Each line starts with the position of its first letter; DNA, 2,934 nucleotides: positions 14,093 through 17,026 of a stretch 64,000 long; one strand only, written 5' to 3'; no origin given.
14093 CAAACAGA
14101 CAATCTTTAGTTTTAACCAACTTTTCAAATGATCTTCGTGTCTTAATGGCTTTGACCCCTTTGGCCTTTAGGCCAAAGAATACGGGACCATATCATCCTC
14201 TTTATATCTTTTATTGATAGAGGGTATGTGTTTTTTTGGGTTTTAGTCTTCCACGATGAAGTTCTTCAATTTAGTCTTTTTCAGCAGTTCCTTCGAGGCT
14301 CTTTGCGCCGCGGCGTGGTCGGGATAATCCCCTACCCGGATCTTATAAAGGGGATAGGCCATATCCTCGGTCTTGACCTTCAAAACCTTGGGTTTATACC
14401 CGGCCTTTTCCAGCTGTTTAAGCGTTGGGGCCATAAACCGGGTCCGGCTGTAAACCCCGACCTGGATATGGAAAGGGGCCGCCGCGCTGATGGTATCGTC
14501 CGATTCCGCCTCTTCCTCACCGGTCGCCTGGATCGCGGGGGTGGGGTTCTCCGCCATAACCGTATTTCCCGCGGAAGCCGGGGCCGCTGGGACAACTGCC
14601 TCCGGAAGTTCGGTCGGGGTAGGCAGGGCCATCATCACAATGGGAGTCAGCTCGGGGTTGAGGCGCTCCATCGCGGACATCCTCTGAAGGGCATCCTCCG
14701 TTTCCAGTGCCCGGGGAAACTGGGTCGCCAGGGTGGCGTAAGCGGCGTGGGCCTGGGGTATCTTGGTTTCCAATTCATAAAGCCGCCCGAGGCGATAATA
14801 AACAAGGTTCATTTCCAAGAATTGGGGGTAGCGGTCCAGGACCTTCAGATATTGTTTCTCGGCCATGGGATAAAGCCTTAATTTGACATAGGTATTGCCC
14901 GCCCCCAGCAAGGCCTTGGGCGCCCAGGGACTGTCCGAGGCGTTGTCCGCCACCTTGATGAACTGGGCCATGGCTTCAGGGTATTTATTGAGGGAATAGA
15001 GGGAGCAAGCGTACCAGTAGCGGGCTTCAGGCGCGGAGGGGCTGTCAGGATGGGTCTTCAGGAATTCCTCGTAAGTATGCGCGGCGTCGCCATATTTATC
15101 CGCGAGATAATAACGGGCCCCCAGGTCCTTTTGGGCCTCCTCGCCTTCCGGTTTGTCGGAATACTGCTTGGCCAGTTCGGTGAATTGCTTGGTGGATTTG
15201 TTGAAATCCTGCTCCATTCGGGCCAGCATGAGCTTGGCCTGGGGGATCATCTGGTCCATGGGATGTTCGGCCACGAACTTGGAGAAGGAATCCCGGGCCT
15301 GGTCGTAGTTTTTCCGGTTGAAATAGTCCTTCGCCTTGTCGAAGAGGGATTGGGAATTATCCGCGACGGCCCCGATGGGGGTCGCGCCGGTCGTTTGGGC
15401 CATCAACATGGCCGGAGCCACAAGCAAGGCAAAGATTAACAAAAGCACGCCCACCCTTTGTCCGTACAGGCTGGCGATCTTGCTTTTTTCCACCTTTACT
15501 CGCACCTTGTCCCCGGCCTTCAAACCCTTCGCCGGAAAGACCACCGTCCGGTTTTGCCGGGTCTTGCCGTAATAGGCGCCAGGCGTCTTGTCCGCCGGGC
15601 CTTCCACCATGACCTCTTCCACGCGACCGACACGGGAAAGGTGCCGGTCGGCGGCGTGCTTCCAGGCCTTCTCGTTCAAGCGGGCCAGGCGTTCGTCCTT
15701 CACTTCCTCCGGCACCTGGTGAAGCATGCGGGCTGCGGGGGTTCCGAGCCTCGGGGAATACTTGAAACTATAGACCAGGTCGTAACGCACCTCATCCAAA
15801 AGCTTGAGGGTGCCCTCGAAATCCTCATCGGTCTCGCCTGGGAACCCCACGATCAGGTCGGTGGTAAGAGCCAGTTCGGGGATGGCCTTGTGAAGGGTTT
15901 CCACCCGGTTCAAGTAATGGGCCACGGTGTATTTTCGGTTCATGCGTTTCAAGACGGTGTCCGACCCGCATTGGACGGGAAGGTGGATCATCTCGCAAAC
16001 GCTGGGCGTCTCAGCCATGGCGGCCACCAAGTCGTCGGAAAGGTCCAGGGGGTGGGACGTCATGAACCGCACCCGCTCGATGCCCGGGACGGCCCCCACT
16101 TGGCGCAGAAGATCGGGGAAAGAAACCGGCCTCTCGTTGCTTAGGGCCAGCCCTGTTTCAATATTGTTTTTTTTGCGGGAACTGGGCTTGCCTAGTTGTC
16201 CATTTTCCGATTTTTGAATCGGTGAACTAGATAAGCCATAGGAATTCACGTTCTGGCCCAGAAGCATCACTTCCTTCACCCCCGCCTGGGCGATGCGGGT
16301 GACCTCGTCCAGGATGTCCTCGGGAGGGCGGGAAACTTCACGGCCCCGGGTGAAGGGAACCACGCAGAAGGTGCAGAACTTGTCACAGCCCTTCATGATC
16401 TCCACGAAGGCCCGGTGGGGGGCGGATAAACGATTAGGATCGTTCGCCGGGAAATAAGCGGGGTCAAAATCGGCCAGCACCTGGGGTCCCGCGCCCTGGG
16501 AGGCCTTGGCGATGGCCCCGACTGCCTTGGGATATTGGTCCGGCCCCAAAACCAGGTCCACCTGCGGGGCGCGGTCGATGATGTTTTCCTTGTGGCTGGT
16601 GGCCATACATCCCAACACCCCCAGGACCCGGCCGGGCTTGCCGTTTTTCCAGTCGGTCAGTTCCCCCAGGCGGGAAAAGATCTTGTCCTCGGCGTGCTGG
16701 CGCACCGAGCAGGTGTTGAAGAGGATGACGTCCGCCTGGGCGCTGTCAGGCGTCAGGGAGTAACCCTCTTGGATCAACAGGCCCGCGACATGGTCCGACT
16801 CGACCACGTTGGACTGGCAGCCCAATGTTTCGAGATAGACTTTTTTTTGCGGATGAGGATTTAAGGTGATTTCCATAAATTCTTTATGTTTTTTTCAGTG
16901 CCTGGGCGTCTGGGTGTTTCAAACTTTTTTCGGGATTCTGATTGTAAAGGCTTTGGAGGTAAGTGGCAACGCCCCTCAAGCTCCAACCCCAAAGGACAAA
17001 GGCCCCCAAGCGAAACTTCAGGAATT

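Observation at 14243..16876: MiaB reads through into a TM + TPR (YbgF/CpoB-like) + SPOR-domain protein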

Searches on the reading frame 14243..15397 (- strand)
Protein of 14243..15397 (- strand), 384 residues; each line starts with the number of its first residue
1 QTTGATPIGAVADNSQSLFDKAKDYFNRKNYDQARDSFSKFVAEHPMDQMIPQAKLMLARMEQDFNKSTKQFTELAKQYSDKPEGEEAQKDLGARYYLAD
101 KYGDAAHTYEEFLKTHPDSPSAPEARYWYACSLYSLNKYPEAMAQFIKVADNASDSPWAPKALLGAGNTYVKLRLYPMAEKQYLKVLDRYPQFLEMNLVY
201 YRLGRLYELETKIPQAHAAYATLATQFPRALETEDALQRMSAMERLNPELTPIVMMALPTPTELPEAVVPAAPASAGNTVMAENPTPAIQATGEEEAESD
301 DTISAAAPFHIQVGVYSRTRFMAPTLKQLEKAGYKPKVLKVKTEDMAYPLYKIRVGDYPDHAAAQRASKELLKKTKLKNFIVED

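Call 42: search_solved_structures(query=window:14243-15397:-, show_alignments=0, max_evalue=0.01)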
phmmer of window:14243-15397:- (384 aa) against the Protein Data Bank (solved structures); distinct sequences matched with E-value up to 0.01: 10.
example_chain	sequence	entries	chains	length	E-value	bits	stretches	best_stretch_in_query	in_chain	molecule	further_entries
6g5s_A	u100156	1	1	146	5.4e-06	29.4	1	101-191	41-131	Cell division coordinator CpoB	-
3qky_A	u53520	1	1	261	3e-05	26.9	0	121-242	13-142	Outer membrane assembly lipoprotein YfiO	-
2xev_A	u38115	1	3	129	6.5e-05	25.8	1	133-243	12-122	YBGF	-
5efr_A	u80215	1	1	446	0.00046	23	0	121-242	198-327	BamA-BamD fusion Protein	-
4uzy_A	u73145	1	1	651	0.00054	22.8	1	71-150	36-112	FLAGELLAR ASSOCIATED PROTEIN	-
8bd7_C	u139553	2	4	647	0.00055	22.8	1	71-150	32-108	IFT70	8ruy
9n2d_F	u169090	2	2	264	0.00099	21.9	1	88-194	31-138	Bam D | DNA uptake lipoprotein-like protein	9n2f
8zht_B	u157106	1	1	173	0.0015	21.3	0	73-194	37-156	Tetratricopeptide repeat protein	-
8bu0_A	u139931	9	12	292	0.0018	21.1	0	81-234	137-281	Consensus tetratricopeptide repeat protein | Crystal structure of an 8-repeat consensus TPR superhelix with Zinc. | Monomer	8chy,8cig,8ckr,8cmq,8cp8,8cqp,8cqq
2q7f_A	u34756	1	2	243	0.0034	20.1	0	98-207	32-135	YrrB protein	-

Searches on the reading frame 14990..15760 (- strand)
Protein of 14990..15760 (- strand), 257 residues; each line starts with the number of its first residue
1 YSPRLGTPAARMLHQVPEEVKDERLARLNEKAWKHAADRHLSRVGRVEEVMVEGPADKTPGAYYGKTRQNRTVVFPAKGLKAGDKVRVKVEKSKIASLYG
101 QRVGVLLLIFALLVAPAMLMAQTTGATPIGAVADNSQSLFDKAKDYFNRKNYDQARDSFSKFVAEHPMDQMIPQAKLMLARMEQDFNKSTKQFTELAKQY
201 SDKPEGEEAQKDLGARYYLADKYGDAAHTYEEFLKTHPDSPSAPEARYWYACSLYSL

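Call 22: find_related_loci(query=window:14990-15760:-, collection=metagenome_contigs, flank=3000)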
Query window:14990-15760:- (257 aa) in metagenome_contigs; peptide patterns used: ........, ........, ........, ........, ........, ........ (x = any residue, [..] = any of these).
289 stretches matched a pattern; 39 encode a relative of the query (tblastn E <= 1e-3); 39 distinct loci.
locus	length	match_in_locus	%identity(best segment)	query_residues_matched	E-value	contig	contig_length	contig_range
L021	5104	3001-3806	47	1-257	3e-81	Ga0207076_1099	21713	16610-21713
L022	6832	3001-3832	72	1-256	4e-45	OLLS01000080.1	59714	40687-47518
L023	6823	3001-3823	72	1-253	3e-77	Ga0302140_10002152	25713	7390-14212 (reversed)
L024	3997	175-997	72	1-253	7e-78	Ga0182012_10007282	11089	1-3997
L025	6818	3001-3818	71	1-254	2e-44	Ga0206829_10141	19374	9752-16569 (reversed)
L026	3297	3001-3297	72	1-99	1e-44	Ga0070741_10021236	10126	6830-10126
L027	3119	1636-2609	67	1-253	3e-43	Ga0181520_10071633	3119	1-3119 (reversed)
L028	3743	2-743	53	28-253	8e-42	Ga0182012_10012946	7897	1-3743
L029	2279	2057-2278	74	1-74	3e-34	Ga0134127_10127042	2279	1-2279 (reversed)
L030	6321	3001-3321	48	1-106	2e-23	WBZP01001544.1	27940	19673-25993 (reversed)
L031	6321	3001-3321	49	1-106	3e-23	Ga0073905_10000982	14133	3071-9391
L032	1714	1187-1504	45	1-105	4e-18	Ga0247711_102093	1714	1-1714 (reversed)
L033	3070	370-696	44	1-106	1e-17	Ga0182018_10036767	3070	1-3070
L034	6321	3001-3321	42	1-106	3e-17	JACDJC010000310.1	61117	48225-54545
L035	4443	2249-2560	43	1-101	2e-16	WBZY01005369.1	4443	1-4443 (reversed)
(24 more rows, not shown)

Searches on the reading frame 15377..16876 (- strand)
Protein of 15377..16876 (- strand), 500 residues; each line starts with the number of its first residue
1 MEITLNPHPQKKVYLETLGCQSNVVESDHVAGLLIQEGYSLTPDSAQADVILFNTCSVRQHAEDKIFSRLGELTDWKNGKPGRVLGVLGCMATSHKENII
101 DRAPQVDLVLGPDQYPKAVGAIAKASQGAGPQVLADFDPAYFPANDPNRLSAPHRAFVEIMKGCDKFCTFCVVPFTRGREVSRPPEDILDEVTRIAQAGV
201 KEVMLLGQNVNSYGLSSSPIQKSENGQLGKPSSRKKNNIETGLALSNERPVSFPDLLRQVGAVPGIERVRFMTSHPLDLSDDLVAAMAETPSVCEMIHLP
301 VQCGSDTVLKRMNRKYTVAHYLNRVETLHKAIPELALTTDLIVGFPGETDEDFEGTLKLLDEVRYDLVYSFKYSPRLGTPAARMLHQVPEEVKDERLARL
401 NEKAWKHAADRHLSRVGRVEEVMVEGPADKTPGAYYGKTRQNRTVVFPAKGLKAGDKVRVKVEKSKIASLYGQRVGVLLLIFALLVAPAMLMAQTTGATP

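Call 41: search_solved_structures(query=window:15377-16876:-, show_alignments=1, max_evalue=1e-20)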
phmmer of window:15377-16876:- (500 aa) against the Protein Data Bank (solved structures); distinct sequences matched with E-value up to 1e-20: 4.
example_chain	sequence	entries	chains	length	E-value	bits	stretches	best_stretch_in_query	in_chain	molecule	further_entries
7mjz_A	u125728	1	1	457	2.5e-102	346.6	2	250-475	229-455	tRNA-2-methylthio-N(6)-dimethylallyladenosine synthase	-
7mjv_A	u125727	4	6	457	3.1e-102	346.3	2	250-475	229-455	tRNA-2-methylthio-N(6)-dimethylallyladenosine synthase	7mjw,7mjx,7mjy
4jc0_A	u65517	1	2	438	2.2e-50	175.3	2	249-467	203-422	Ribosomal protein S12 methylthiotransferase RimO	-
2qgq_A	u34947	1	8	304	7.3e-39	137.3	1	250-468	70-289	Protein TM_1862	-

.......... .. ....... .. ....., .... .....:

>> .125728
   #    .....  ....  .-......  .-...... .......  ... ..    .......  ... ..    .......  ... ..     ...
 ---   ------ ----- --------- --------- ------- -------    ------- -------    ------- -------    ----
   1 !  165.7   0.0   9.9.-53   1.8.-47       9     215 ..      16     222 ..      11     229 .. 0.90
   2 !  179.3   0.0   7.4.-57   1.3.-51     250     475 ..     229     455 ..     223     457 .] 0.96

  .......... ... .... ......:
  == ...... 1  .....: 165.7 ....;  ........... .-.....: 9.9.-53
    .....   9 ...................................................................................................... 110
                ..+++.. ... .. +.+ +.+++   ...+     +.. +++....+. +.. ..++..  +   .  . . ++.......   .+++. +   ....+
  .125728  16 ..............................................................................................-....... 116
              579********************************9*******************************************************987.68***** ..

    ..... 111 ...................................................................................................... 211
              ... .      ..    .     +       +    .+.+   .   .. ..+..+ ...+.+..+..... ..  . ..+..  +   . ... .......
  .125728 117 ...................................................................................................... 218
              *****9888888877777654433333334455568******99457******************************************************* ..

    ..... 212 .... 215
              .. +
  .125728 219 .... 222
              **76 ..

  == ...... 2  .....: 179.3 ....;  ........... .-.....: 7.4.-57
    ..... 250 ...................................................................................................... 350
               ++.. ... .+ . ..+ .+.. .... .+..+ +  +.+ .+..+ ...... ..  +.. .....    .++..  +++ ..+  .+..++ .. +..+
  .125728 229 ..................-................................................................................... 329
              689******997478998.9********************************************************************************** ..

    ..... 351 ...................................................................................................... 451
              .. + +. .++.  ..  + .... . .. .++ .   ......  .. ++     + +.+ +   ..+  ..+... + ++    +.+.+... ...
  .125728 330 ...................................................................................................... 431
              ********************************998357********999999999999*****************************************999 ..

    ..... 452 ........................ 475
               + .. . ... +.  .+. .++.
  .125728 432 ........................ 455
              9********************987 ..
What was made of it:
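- Checked: The solved B. uniformis MiaB (7MJZ, 457 aa) aligns up to window aa 475 = chain residue 455 (call 41).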
